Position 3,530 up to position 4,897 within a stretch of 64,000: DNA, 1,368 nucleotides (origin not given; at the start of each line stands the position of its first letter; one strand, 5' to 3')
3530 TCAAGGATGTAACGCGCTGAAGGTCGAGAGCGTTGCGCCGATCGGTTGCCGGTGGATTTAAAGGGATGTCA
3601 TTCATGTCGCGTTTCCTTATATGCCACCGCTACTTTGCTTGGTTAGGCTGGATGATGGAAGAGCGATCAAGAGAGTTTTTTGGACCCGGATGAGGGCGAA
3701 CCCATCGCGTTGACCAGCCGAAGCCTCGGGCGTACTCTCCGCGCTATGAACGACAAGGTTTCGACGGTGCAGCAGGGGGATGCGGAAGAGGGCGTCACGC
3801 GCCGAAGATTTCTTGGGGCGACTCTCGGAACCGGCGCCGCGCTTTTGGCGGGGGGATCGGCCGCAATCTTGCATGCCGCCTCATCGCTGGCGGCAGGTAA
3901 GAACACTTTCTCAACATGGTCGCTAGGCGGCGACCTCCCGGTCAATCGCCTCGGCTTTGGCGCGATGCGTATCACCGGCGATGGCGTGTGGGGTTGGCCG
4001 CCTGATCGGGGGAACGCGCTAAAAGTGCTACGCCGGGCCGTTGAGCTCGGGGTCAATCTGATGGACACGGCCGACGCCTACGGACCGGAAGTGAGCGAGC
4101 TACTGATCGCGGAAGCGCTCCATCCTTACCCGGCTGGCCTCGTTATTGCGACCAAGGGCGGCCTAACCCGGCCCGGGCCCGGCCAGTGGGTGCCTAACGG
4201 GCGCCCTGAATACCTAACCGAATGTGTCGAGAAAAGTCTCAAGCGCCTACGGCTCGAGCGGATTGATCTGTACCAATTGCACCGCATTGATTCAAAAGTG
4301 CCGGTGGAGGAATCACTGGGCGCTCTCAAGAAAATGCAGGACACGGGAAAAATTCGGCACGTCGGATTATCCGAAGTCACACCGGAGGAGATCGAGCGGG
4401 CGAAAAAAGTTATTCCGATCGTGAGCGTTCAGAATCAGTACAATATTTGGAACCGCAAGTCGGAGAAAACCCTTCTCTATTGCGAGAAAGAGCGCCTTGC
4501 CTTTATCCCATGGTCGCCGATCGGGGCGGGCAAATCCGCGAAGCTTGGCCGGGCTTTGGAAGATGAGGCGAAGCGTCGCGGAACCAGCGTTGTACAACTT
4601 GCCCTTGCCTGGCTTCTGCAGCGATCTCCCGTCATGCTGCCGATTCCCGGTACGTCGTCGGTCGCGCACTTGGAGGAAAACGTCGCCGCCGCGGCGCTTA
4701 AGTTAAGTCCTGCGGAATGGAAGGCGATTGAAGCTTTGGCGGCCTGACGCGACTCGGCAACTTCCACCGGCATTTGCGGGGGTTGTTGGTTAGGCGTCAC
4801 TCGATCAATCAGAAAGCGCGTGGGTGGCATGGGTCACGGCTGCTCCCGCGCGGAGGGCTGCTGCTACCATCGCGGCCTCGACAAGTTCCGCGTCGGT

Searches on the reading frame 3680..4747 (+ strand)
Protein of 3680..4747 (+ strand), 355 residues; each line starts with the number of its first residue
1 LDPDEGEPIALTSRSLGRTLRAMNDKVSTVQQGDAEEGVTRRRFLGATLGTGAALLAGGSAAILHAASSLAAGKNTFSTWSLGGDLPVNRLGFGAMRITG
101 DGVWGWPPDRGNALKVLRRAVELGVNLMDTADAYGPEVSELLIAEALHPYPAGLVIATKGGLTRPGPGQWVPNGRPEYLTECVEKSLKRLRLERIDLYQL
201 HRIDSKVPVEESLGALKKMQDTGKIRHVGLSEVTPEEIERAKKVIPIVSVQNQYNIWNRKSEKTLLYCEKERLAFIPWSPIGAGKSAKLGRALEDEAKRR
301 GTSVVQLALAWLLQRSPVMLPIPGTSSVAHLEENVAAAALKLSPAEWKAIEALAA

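Call 77: search_protein_families(library=ncbifam, proteins=[window:3680-4747:+], max_evalue=1e-10)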
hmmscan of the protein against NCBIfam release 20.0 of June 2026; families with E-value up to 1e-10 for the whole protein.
window:3680-4747:+ (355 aa): 7 families
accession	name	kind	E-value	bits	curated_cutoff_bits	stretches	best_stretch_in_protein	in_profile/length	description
NF007695.0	PRK10376.1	subfamily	4.9e-80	268.7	280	1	76-354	6-287/290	oxidoreductase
NF049922.1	MethglyxlRedYdjG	equivalog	6e-30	104.4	550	1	85-284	10-223/326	NADH-dependent methylglyoxal reductase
NF007388.0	PRK09912.1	subfamily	3.9e-27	95.1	448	1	115-267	47-209/346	L-glyceraldehyde 3-phosphate reductase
NF008377.0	PRK11172.1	equivalog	1.6e-17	63.6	327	1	114-353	19-250/267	2,5-didehydrogluconate reductase DkgB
TIGR01293.1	Kv_beta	subfamily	2.9e-15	56.2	365.4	0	91-281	16-210/319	voltage-dependent potassium channel subunit beta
NF008598.0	PRK11565.1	equivalog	9.7e-14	51.1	425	1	100-353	19-260/275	2,5-didehydrogluconate reductase DkgA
NF007912.0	PRK10625.1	equivalog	2.9e-12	46.6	415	0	207-266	155-220/346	NADP(H)-dependent aldo-keto reductase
